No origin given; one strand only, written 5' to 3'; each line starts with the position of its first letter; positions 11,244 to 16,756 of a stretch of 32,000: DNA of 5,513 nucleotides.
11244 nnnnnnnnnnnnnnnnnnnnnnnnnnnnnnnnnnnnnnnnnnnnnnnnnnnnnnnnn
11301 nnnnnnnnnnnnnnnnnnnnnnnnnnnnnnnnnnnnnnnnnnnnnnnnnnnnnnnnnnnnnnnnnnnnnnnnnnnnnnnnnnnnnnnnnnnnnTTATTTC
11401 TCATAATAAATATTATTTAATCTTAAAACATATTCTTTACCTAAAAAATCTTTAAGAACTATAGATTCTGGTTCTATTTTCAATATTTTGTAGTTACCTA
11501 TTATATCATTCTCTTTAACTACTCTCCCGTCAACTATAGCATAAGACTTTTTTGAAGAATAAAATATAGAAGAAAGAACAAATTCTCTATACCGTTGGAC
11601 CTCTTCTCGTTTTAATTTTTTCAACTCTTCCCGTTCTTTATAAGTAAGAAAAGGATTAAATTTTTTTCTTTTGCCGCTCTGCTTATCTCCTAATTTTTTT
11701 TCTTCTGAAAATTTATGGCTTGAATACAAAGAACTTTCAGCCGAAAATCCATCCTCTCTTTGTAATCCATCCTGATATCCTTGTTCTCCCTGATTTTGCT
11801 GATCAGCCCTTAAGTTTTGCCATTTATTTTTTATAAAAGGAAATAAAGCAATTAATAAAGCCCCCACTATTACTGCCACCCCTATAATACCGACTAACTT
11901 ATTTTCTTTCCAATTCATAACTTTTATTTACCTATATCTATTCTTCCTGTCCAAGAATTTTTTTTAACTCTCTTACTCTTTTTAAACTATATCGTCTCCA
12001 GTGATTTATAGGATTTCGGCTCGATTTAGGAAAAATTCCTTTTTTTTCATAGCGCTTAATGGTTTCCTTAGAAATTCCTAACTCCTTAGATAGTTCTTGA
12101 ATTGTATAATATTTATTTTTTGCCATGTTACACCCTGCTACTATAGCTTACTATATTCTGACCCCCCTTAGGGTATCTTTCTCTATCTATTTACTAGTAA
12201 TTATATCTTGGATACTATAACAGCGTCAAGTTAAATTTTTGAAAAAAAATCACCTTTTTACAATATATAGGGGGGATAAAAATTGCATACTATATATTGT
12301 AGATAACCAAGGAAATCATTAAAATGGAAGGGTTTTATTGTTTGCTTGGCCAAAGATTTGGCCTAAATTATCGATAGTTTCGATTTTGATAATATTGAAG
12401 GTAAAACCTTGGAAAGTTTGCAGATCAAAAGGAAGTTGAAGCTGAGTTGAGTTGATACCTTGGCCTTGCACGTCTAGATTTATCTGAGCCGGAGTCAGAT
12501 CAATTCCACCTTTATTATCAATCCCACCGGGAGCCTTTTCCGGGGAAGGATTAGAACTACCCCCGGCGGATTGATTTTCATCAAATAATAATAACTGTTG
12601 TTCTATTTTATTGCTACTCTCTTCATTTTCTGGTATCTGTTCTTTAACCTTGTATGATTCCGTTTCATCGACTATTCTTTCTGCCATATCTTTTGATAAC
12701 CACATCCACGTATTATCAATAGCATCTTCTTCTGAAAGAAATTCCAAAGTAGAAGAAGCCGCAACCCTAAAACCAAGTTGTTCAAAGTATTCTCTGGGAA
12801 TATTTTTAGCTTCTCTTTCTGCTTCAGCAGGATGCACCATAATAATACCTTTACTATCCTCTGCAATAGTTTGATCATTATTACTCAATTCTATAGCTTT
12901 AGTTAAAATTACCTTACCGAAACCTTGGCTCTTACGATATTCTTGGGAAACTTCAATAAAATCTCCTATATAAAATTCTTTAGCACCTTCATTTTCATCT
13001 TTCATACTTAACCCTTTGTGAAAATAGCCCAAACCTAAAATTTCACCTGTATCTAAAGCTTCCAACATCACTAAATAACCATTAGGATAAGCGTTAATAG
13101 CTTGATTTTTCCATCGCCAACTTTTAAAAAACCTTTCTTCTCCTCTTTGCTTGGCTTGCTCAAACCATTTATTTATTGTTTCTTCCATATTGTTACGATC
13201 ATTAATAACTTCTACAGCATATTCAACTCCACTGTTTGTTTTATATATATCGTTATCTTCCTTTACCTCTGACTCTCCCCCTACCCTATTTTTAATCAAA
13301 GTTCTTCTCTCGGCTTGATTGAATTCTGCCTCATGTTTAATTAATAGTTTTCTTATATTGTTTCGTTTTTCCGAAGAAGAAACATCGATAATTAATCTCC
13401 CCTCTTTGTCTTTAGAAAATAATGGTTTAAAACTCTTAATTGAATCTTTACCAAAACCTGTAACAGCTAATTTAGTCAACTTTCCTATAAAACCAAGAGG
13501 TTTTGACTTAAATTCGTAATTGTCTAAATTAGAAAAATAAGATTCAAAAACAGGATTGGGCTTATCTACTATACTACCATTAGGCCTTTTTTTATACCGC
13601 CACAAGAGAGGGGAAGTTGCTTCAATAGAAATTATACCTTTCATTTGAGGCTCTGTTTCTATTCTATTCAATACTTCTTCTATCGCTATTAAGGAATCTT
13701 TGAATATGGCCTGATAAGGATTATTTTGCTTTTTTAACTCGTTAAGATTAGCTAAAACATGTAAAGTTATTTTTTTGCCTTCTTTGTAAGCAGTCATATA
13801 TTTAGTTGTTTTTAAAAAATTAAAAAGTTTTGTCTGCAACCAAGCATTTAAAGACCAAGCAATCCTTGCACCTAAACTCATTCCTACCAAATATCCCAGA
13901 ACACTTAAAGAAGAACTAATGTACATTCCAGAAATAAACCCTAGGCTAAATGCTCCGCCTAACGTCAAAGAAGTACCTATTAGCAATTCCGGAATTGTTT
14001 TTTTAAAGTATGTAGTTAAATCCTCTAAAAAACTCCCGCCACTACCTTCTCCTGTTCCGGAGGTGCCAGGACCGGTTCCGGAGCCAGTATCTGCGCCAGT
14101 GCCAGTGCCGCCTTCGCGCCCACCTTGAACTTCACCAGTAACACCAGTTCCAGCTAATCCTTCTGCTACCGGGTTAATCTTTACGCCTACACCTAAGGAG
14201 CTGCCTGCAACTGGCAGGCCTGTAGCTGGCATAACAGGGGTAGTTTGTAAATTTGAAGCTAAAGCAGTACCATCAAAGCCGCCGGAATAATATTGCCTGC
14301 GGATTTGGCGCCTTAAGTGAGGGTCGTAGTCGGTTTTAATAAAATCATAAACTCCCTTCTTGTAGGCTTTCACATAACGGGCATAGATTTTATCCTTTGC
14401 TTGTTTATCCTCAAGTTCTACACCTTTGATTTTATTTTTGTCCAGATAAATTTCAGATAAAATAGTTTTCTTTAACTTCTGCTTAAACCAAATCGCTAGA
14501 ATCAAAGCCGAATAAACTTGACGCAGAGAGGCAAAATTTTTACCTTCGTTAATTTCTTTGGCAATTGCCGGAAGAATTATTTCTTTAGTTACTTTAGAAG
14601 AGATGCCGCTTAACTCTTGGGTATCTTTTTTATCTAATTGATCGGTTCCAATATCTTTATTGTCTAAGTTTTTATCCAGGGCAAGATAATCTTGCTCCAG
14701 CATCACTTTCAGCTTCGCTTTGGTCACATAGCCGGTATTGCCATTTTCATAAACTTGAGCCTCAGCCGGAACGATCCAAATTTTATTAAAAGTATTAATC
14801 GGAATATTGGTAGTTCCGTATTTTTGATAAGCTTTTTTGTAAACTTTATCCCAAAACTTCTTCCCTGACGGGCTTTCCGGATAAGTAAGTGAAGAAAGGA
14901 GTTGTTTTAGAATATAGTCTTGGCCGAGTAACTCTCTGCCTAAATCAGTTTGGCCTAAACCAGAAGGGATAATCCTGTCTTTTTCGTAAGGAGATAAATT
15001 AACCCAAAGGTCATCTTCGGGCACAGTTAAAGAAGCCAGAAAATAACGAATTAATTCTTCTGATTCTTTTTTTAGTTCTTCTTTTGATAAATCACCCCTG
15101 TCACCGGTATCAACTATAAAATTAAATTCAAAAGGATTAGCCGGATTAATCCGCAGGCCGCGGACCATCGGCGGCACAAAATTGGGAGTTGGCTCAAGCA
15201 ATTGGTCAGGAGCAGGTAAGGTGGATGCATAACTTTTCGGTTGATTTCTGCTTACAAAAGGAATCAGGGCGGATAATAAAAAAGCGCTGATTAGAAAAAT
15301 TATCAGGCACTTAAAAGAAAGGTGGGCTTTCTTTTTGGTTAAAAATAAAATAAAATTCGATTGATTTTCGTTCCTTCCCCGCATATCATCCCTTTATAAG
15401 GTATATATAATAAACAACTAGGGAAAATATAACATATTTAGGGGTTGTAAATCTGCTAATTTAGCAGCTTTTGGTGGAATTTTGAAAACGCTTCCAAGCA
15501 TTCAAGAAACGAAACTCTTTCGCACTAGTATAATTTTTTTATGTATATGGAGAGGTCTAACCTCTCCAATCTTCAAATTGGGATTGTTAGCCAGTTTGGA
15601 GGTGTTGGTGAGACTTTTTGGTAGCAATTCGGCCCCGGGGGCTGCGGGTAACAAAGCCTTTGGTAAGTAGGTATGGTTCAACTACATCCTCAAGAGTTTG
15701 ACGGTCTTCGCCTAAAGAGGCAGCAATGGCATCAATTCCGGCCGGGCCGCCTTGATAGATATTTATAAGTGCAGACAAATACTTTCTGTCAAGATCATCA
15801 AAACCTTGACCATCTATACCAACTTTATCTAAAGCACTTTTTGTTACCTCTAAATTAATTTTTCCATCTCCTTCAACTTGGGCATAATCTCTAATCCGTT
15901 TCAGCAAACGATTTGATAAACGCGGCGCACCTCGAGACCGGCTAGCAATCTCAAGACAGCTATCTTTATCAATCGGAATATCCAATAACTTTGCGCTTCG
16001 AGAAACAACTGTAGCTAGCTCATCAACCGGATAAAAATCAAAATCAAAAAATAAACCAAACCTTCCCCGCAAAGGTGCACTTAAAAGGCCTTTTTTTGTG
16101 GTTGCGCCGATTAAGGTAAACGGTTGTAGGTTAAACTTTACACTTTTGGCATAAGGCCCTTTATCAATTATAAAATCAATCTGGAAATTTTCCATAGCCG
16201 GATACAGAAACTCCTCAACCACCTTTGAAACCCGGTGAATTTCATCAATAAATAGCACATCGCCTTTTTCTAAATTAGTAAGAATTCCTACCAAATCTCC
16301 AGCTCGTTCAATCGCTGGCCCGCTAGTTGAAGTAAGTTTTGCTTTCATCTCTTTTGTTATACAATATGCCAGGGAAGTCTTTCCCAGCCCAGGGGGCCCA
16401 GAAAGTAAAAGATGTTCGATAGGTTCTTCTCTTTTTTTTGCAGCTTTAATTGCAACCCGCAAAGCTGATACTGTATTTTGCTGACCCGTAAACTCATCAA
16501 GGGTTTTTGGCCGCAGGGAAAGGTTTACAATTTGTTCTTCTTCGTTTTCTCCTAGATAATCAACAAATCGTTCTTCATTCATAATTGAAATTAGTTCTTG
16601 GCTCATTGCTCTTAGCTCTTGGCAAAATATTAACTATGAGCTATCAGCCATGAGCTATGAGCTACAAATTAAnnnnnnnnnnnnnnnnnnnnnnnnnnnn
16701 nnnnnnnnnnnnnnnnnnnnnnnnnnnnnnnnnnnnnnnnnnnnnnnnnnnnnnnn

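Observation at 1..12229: Non-canonical T2SS/T4P-like locus: HTH, PilP/GspC-like anchor, HExxH protein, split secretin, MshE-type ATPase, pilins, ABC-2 module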

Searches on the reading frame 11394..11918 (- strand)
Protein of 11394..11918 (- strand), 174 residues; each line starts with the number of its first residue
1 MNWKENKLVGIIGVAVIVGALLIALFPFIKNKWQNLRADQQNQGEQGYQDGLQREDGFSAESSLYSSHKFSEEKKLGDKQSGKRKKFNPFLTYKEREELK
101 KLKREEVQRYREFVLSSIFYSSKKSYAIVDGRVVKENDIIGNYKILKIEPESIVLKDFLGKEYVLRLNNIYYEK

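Call 5: search_protein_families(library=pfam, proteins=[window:11394-11918:-], max_evalue=0.01)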
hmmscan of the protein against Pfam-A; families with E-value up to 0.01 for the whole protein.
window:11394-11918:- (174 aa): 2 families
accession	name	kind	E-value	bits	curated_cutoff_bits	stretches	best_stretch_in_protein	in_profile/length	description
PF16537.11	T2SSB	-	0.00034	20.7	28.4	1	115-156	6-50/60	Type II secretion system protein B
PF23862.1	CdsD_C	-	0.0017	18.8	27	1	125-155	16-46/56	CdsD C-terminal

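Call 14: search_protein_families(library=ncbifam, proteins=[window:11394-11918:-], max_evalue=0.01)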
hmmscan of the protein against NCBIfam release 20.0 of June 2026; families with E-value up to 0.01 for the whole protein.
window:11394-11918:- (174 aa): 0 families

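Call 46: search_solved_structures(query=A3, max_evalue=10, show_alignments=2)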
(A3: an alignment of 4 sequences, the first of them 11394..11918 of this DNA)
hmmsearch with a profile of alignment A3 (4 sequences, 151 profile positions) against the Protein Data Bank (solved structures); distinct sequences matched with E-value up to 10: 0.

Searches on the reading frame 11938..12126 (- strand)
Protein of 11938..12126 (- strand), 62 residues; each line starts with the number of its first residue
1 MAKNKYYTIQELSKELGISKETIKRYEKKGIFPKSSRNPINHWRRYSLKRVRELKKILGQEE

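Call 5: search_protein_families(library=pfam, proteins=[window:11938-12126:-], max_evalue=0.01)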
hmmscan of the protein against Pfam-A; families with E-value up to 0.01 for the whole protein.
window:11938-12126:- (62 aa): 13 families
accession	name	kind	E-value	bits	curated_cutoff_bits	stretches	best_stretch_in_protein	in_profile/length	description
PF13411.12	MerR_1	-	1.6e-10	41.3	21.6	1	7-57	1-49/69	MerR HTH family regulatory protein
PF00376.29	MerR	-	2e-09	37.5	28.2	1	8-43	1-36/38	MerR family regulatory protein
PF12728.13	HTH_17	-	7.4e-07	29.8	27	1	6-44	1-37/51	Helix-turn-helix domain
PF07453.19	NUMOD1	-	1.1e-05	26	22.8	1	4-26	14-36/37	NUMOD1 domain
PF04545.22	Sigma70_r4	-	1.5e-05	24.8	24.1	1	5-30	19-44/50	Sigma-70, region 4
PF01381.28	HTH_3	-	8.1e-05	23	23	1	4-28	7-31/55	Helix-turn-helix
PF08279.18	HTH_11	-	0.0007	19.9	25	1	4-26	13-35/55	HTH domain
PF02796.21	HTH_7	-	0.0014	19.2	23.8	1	3-26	19-41/45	Helix-turn-helix domain of resolvase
PF13412.12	HTH_24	-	0.0017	18.3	21.9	1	3-26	14-37/48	Winged helix-turn-helix DNA-binding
PF12844.13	HTH_19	-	0.002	18.5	30.2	1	4-37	10-43/64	Helix-turn-helix domain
PF13443.12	HTH_26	-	0.0025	18.5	22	1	1-29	6-33/63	Cro/C1-type HTH DNA-binding domain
PF04967.18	HTH_10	-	0.0027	17.9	23.1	1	7-25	24-42/53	HTH DNA binding domain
PF16677.11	GP3_package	-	0.0052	17.4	29.4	1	2-29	29-56/105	DNA-packaging protein gp3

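Call 30: search_protein_families(library=ncbifam, proteins=[window:11938-12126:-], max_evalue=0.01)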
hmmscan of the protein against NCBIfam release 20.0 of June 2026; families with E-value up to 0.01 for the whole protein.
window:11938-12126:- (62 aa): 18 families
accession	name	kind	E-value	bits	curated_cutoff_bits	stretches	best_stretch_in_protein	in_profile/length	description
TIGR02051.1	MerR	equivalog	1.4e-06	28.5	150.85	1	8-55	1-47/124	mercury resistance transcriptional regulator MerR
TIGR02047.1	CadR-PbrR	equivalog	7.9e-06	25.9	151.45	1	9-57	3-50/127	Cd(II)/Pb(II)-responsive transcriptional regulator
NF052513.1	TransRegCarH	equivalog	1.1e-05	24.8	400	1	1-57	1-56/274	HTH-type transcriptional repressor CarH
TIGR02044.1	CueR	equivalog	6e-05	23.1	147.4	1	9-57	3-50/127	Cu(I)-responsive transcriptional regulator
NF007069.0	PRK09514.1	equivalog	0.00016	21.7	143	1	7-58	2-52/141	Zn(2+)-responsive transcriptional regulator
NF047375.1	HeatShock_HspR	equivalog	0.00063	19.7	105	1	5-57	2-52/92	heat shock protein transcriptional repressor HspR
NF041849.1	trans_regNmlR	equivalog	0.00067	19.7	175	1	9-39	3-33/117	stress response transcriptional regulator NmlR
TIGR03453.1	partition_RepA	equivalog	0.00074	18.4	348.45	1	5-61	32-87/387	plasmid partitioning protein RepA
NF053782.1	ChlnTransRegdde3219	equivalog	0.00086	18.9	450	1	2-49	2-48/278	choline utilization transcriptional activator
NF003162.0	PRK04140.1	equivalog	0.001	18.1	263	1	4-30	137-163/317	transcriptional regulator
TIGR02937.1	sigma70-ECF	superfamily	0.0011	18.6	42.9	1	7-31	134-158/165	sigma-70 family RNA polymerase sigma factor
TIGR02043.1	ZntR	equivalog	0.0021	18.2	167.95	1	7-57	2-51/131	Zn(2+)-responsive transcriptional regulator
NF053736.1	AcpB_EbpR_MafR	subfamily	0.0029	16.9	130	1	3-29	94-120/481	AcpB/EbpR/MafR family transcriptional regulator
TIGR01764.1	excise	domain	0.0038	17.6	28.8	1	6-25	1-20/49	excisionase family DNA-binding protein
NF033518.0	transpos_IS607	equivalog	0.004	16.7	110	1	11-55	2-44/187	IS607 family transposase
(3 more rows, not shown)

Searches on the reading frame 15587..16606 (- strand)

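Call 6: search_protein_families(library=pfam, proteins=[window:15587-16606:-], max_evalue=0.01)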
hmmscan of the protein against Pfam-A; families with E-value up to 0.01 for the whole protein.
window:15587-16606:- (339 aa): 15 families
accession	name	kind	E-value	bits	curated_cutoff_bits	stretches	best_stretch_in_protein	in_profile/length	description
PF05496.18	RuvB_N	-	6.4e-70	234.4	27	1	31-186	1-156/159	Holliday junction DNA helicase RuvB P-loop domain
PF17864.7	AAA_lid_4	-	7.5e-28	96.6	27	1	192-265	1-74/74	RuvB AAA lid domain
PF05491.19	RuvB_C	-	9.1e-26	90.1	24.7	1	267-337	2-72/72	RuvB C-terminal winged helix domain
PF00004.35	AAA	-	1e-19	71.7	21.2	1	66-189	1-129/131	ATPase family associated with various cellular activities (AAA)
PF07728.20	AAA_5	-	3.9e-07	30.6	22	1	65-183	1-139/139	AAA domain (dynein-related subfamily)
PF13191.12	AAA_16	-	2.9e-06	28.3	32.6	1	38-90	1-51/167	AAA ATPase domain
PF01078.27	Mg_chelatase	-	1.8e-05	24.7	20.3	1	36-85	2-44/207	Magnesium chelatase, subunit ChlI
PF06068.19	TIP49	-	8.1e-05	22.4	23.8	1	36-91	23-78/347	TIP49 P-loop domain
PF13173.12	AAA_14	-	0.00056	20.4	27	1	66-146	5-94/129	AAA domain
PF20720.3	nSTAND3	-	0.00058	20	27.2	1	54-90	8-44/155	Novel STAND NTPase 3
PF03215.21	Rad17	-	0.0019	18.6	23.8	1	31-99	13-81/186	Rad17 P-loop domain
PF05673.19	DUF815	-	0.0034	17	23.8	0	34-123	25-116/249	Protein of unknown function (DUF815)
PF00910.28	RNA_helicase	-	0.0043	17.9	21.5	0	67-135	2-72/105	RNA helicase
PF04851.21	ResIII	-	0.0059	17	22.5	0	44-90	10-50/164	Type III restriction enzyme, res subunit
PF00308.24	Bac_DnaA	-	0.009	16.7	23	0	35-90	6-61/162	Bacterial DnaA ATPAse domain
